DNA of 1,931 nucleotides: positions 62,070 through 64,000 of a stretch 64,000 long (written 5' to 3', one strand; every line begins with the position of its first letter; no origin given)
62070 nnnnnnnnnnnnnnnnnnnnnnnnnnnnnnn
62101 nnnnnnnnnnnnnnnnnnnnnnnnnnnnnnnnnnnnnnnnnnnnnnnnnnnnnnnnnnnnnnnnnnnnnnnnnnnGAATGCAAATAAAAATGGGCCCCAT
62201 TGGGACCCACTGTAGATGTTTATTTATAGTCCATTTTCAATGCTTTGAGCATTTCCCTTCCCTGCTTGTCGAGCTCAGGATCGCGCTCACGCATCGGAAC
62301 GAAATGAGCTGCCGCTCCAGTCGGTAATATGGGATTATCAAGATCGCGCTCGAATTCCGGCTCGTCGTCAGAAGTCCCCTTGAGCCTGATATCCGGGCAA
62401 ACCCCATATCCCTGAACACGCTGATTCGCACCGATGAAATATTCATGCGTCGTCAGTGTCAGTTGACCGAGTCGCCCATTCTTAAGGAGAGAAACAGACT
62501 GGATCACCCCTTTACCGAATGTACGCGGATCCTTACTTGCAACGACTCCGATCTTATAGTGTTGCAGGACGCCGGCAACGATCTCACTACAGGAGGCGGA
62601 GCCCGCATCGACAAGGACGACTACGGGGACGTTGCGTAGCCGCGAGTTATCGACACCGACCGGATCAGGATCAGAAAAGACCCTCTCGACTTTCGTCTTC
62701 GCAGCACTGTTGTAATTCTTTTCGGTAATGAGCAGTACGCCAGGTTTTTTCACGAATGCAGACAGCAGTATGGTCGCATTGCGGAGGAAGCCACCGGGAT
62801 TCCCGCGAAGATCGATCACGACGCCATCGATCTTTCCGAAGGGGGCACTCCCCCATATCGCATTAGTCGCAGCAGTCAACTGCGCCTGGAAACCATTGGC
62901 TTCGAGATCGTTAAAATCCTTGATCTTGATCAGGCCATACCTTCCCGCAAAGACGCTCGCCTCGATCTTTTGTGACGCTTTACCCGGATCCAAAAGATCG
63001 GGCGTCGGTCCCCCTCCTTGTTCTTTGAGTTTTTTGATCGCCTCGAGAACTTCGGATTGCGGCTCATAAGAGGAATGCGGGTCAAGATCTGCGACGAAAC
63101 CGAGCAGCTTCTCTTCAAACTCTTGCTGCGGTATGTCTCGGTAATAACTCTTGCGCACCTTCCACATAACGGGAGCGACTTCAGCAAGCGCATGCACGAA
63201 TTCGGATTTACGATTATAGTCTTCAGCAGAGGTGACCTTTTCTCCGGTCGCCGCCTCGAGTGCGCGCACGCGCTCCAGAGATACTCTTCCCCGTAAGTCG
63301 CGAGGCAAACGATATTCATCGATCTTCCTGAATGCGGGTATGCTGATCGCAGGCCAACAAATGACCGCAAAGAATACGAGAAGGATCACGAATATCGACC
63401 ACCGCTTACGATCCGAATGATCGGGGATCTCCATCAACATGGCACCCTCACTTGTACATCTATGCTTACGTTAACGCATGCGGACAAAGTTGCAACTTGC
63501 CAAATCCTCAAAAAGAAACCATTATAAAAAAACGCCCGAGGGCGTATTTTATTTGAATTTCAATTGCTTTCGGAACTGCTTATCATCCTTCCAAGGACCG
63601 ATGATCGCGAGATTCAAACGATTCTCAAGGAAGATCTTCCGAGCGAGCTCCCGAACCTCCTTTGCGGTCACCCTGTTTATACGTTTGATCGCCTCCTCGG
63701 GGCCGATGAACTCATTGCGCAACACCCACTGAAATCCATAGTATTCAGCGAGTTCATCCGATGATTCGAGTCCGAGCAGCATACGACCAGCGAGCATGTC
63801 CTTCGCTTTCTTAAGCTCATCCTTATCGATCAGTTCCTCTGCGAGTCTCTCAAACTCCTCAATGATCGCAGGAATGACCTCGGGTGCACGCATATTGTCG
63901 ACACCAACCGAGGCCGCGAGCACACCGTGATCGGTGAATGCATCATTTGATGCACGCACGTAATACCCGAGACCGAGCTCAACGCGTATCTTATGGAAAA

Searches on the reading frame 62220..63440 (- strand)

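Call 65: search_protein_families(library=pfam, proteins=[window:62220-63440:-], max_evalue=0.001)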
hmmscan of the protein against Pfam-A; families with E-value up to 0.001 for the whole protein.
window:62220-63440:- (406 aa): 1 family
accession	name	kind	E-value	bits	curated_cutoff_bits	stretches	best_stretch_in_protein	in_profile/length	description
PF03572.23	Peptidase_S41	-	2e-31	109.2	24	1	168-352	2-164/165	Peptidase family S41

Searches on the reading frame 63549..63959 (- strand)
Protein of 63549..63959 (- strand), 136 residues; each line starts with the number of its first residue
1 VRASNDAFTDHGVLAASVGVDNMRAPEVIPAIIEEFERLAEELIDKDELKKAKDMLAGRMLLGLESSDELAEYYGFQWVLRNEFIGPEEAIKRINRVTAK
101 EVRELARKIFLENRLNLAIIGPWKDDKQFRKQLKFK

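Call 65: search_protein_families(library=pfam, proteins=[window:63549-63959:-], max_evalue=0.001)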
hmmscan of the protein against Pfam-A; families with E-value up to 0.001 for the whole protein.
window:63549-63959:- (136 aa): 1 family
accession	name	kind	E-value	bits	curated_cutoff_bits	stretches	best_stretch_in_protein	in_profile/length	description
PF05193.26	Peptidase_M16_C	-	1e-08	35.7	23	1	3-56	128-181/181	Peptidase M16 inactive domain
